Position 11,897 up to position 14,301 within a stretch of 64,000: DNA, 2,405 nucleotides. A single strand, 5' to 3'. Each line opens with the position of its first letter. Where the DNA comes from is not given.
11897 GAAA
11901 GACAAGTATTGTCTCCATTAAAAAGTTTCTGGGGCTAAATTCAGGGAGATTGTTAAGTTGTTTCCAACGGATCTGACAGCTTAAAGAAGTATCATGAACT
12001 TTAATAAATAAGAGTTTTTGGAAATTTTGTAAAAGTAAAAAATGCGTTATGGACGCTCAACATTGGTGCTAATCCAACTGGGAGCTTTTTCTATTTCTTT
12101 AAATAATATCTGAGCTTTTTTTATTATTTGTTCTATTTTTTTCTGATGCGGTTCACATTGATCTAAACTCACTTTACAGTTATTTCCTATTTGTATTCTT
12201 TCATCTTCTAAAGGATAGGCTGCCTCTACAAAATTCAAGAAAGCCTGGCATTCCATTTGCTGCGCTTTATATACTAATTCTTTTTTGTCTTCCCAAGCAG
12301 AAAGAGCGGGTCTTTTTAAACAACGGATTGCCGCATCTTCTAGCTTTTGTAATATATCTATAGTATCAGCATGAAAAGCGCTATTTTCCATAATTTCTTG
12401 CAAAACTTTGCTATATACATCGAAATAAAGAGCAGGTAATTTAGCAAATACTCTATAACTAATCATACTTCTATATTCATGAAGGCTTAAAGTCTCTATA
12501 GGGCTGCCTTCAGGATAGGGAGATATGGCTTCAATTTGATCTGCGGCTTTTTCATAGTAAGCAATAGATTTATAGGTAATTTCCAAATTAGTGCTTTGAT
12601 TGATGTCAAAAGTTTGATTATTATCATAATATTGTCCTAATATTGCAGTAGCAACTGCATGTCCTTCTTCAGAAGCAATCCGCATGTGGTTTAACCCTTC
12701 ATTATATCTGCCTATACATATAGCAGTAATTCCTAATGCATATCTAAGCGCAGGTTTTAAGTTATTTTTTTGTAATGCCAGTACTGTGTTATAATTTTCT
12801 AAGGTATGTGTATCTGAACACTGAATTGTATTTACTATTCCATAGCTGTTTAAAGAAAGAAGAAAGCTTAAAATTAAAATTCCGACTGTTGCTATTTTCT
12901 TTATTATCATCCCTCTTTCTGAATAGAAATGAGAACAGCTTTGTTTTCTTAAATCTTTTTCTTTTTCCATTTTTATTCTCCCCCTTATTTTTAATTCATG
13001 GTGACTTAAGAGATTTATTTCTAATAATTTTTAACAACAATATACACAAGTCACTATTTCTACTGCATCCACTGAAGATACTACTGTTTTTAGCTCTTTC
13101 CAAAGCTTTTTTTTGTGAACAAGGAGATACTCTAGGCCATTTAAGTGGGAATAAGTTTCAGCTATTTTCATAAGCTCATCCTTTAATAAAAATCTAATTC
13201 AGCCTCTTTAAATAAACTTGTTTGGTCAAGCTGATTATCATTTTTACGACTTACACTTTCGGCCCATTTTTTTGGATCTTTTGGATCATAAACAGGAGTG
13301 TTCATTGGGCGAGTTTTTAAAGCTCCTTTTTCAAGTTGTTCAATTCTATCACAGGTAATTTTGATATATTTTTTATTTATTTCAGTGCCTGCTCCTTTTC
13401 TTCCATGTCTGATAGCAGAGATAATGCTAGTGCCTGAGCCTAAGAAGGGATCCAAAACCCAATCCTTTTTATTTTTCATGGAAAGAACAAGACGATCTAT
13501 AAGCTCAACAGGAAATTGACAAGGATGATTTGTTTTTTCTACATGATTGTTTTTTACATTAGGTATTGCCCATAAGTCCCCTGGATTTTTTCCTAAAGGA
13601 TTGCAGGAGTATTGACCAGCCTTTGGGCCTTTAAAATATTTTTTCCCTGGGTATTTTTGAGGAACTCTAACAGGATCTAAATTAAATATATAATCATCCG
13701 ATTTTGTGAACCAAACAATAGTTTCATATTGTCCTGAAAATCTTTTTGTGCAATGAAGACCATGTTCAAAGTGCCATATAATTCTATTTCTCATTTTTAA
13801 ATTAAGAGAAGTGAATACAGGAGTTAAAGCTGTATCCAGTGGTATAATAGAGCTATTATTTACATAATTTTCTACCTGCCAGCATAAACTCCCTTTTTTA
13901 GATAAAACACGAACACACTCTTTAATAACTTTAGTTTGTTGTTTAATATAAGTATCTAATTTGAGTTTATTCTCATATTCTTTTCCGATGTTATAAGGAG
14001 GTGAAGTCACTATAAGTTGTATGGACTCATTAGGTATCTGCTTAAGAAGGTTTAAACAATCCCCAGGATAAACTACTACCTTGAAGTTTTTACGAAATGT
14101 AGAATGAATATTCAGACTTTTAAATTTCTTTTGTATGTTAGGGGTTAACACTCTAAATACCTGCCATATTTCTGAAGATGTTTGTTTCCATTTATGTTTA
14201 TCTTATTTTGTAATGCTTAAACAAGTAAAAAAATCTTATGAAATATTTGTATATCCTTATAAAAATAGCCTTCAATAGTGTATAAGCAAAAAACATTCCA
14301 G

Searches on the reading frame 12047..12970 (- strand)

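Call 12: search_protein_families(library=pfam, proteins=[window:12047-12970:-], max_evalue=0.001)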
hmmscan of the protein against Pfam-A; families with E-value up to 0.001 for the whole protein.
window:12047-12970:- (307 aa): 0 families

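Call 46: search_protein_families(library=pfam, proteins=[window:12047-12970:-], max_evalue=10)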
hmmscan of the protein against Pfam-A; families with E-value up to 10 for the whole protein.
window:12047-12970:- (307 aa): 1 family
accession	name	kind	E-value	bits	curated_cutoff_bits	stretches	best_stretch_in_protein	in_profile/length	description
PF01084.26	Ribosomal_S18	-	0.022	15.3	21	1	272-289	32-49/52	Ribosomal protein S18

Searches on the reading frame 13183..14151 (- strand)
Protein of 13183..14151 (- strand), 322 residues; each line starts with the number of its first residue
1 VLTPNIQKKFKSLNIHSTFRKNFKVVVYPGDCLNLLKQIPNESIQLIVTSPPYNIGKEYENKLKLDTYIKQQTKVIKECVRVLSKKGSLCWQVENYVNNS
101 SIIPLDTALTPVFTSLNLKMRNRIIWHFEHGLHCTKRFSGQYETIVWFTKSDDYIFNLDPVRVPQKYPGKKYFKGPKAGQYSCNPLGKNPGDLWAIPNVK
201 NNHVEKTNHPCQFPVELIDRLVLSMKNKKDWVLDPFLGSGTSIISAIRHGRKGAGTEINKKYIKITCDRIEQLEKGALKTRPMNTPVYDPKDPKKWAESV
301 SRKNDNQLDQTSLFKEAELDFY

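Call 12: search_protein_families(library=pfam, proteins=[window:13183-14151:-], max_evalue=0.001)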
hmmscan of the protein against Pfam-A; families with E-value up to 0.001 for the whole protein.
window:13183-14151:- (322 aa): 1 family
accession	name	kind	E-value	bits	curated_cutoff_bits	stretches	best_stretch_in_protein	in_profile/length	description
PF01555.25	N6_N4_Mtase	-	2e-52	178.8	26.7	1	44-266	1-219/221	DNA methylase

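Call 46: search_protein_families(library=pfam, proteins=[window:13183-14151:-], max_evalue=10)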
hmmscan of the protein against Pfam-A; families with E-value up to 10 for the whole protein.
window:13183-14151:- (322 aa): 5 families
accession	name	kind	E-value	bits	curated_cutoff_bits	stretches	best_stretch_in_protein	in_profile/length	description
PF01555.25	N6_N4_Mtase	-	2e-52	178.8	26.7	1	44-266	1-219/221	DNA methylase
PF09445.16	Methyltransf_15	-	0.0039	17.2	22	1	23-82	49-109/165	RNA cap guanine-N2 methyltransferase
PF01170.24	UPF0020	-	0.014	15.5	22.3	2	223-258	23-58/197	RMKL-like, methyltransferase domain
PF14681.12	UPRTase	-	0.17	11.7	27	1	211-252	104-145/206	Uracil phosphoribosyltransferase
PF05175.20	MTS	-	0.22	11.6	23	1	34-95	89-142/170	Methyltransferase small domain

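Call 83: search_solved_structures(query=window:13183-14151:-, max_evalue=0.00001)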
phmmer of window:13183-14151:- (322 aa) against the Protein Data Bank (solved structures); distinct sequences matched with E-value up to 0.00001: 12.
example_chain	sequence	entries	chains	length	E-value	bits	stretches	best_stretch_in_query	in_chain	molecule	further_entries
1nw8_A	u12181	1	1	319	8.9e-33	116.9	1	30-257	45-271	MODIFICATION METHYLASE RSRI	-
1eg2_A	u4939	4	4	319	1.2e-32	116.4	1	30-257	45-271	MODIFICATION METHYLASE RSRI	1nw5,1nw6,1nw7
8urk_A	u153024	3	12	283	1.3e-32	116.4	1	31-274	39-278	Methyltransferase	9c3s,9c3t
9c3u_A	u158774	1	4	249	1.8e-32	115.9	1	31-271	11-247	Methyltransferase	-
1g60_A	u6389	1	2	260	9.7e-25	90.5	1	28-273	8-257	Adenine-specific Methyltransferase MboIIA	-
8s9n_A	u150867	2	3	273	8.8e-17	64.3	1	29-270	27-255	DNA cytosine-N4 methyltransferase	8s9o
8s9m_A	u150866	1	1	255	1.4e-16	63.7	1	31-270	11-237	DNA cytosine-N4 methyltransferase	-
2zie_A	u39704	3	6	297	8.8e-16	61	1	27-271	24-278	Putative modification methylase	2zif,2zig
6pbd_A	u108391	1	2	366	2.8e-14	56.1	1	207-271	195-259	Modification methylase CcrMI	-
1boo_A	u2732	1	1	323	2.7e-09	39.7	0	27-69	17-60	PROTEIN (N-4 CYTOSINE-SPECIFIC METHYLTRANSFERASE PVU II)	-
5hek_A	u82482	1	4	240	3e-09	39.6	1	203-270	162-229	Adenine specific DNA methyltransferase (DpnA)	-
5hfj_A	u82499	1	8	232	3.2e-09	39.5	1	203-269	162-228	Adenine specific DNA methyltransferase (DpnA)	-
